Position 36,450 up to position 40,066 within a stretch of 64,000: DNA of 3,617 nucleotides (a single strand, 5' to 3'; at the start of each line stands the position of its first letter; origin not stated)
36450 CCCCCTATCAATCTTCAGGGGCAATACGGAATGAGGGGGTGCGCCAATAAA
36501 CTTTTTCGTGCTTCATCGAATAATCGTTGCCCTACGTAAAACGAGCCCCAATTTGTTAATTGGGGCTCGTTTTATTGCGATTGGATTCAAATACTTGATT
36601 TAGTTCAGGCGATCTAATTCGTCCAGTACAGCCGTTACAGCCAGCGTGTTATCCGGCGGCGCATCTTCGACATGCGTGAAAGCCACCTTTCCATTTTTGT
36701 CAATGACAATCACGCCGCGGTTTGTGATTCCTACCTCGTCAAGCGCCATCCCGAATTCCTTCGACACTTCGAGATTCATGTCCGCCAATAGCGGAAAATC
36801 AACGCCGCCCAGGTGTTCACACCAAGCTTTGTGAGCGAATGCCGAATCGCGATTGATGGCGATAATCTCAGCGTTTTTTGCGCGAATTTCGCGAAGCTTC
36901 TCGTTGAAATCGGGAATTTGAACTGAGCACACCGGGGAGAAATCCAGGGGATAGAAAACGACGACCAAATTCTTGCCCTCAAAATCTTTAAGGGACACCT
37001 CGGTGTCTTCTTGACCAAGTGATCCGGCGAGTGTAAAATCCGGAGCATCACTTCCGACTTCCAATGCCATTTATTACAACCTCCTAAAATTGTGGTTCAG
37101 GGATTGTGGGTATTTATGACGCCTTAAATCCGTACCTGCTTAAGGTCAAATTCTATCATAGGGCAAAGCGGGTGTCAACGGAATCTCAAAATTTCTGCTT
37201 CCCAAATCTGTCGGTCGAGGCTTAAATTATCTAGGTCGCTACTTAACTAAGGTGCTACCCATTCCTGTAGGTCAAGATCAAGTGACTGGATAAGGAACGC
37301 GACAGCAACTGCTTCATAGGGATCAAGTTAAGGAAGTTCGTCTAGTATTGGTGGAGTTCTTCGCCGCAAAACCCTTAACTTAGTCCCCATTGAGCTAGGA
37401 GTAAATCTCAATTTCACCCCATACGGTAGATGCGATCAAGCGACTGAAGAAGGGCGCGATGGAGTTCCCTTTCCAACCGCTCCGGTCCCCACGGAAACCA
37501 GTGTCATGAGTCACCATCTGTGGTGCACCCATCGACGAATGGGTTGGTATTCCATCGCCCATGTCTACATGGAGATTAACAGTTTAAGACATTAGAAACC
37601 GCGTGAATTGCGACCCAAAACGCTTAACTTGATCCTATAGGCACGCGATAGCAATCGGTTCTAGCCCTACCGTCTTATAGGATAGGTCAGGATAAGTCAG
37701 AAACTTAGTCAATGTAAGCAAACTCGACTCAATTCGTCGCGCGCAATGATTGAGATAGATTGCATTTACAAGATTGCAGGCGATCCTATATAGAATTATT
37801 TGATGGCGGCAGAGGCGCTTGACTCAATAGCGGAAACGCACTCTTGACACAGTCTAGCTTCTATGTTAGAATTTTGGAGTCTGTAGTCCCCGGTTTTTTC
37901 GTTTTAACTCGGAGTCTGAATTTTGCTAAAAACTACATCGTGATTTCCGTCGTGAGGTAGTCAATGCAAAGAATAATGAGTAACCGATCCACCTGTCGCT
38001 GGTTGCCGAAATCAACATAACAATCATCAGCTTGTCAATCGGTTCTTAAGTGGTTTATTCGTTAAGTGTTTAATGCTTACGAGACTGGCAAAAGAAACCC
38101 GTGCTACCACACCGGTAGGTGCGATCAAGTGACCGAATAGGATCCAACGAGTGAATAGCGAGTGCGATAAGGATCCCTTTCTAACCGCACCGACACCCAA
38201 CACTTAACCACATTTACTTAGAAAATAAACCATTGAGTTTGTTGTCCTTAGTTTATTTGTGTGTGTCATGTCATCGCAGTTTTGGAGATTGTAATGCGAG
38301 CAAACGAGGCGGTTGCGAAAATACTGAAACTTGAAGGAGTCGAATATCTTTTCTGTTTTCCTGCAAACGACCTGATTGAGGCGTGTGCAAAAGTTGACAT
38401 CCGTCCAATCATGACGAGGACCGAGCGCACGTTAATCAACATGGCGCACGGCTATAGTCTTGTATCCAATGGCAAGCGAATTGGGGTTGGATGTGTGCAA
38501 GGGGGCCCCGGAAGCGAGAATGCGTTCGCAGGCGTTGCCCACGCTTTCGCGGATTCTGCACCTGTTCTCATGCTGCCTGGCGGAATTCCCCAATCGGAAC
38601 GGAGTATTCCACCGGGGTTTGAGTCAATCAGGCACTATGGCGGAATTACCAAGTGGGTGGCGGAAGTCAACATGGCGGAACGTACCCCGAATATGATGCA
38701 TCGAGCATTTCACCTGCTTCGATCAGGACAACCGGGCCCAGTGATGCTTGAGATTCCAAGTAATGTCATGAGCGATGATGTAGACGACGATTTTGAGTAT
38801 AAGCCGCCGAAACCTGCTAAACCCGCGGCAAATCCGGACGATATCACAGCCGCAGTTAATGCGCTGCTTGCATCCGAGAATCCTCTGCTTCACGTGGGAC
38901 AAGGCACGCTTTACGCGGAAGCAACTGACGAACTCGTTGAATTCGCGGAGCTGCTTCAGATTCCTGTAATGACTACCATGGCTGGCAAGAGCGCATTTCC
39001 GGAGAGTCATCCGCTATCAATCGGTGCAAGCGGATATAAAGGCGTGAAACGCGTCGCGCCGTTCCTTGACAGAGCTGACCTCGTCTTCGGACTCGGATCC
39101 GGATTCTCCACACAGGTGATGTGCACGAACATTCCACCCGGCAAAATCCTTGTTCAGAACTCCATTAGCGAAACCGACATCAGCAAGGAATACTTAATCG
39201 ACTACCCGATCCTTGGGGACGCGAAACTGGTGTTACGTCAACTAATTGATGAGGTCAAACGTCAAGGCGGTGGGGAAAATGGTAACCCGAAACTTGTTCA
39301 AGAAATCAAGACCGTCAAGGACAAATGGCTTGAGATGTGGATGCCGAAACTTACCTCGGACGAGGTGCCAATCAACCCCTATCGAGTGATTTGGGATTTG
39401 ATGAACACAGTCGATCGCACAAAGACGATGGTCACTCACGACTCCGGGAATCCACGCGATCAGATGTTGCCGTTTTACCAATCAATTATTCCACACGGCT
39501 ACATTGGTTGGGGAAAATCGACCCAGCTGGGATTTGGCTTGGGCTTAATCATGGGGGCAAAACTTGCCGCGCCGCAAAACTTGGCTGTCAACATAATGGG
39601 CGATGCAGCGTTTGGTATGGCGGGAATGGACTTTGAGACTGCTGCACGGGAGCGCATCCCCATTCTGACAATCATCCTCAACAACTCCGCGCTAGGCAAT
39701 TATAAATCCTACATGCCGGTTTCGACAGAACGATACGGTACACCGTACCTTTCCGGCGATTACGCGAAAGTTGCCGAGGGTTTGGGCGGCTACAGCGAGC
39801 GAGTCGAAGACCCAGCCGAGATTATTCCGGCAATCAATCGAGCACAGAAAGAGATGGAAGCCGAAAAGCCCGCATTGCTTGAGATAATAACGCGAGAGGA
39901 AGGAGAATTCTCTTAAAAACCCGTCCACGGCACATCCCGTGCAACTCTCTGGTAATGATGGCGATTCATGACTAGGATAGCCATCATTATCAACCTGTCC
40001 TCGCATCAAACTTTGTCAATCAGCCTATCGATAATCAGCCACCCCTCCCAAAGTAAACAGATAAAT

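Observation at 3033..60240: Dispersed, modular (BOX-like) intergenic repeat family: leader + 1-5 degenerate ~36-nt GATC-bounded units + C-rich tail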

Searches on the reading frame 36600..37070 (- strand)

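Call 47: search_protein_families(library=pfam, proteins=[window:36600-37070:-])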
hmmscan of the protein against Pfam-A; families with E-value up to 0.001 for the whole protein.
window:36600-37070:- (156 aa): 3 families
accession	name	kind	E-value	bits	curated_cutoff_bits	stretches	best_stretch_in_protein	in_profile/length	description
PF00578.27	AhpC-TSA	-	7.8e-36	123.2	26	1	5-130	1-122/124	AhpC/TSA family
PF08534.16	Redoxin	-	2.3e-26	92.8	26.6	1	5-140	2-139/148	Redoxin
PF13911.12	AhpC-TSA_2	-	1.3e-05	26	27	0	57-109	4-55/114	AhpC/TSA antioxidant enzyme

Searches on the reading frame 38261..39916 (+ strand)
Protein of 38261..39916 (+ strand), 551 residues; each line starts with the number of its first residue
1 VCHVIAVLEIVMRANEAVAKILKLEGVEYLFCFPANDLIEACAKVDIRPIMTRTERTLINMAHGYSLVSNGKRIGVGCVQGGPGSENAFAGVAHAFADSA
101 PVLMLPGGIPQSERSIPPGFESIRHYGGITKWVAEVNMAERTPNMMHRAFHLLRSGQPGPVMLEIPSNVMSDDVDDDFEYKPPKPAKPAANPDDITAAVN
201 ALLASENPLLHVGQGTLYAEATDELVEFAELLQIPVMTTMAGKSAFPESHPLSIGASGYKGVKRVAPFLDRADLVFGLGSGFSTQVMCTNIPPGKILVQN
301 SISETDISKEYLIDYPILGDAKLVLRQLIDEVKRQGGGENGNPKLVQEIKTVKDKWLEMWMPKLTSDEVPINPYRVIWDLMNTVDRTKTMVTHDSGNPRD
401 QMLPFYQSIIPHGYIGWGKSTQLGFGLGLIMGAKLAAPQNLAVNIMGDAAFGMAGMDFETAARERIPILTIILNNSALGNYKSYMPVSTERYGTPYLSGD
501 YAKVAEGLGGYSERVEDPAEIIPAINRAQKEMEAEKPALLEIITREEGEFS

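Call 47: search_protein_families(library=pfam, proteins=[window:38261-39916:+])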
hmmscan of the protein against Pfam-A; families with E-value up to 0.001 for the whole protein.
window:38261-39916:+ (551 aa): 3 families
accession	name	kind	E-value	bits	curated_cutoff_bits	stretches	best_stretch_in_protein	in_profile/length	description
PF00205.28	TPP_enzyme_M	-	2.2e-31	108.8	30.4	1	195-328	1-137/137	Thiamine pyrophosphate enzyme, central domain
PF02775.26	TPP_enzyme_C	-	8.7e-27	94.2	21.9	1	396-542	3-151/151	Thiamine pyrophosphate enzyme, C-terminal TPP binding domain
PF02776.23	TPP_enzyme_N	-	1.2e-20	73.9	26.8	1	12-115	1-106/119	Thiamine pyrophosphate enzyme, N-terminal TPP binding domain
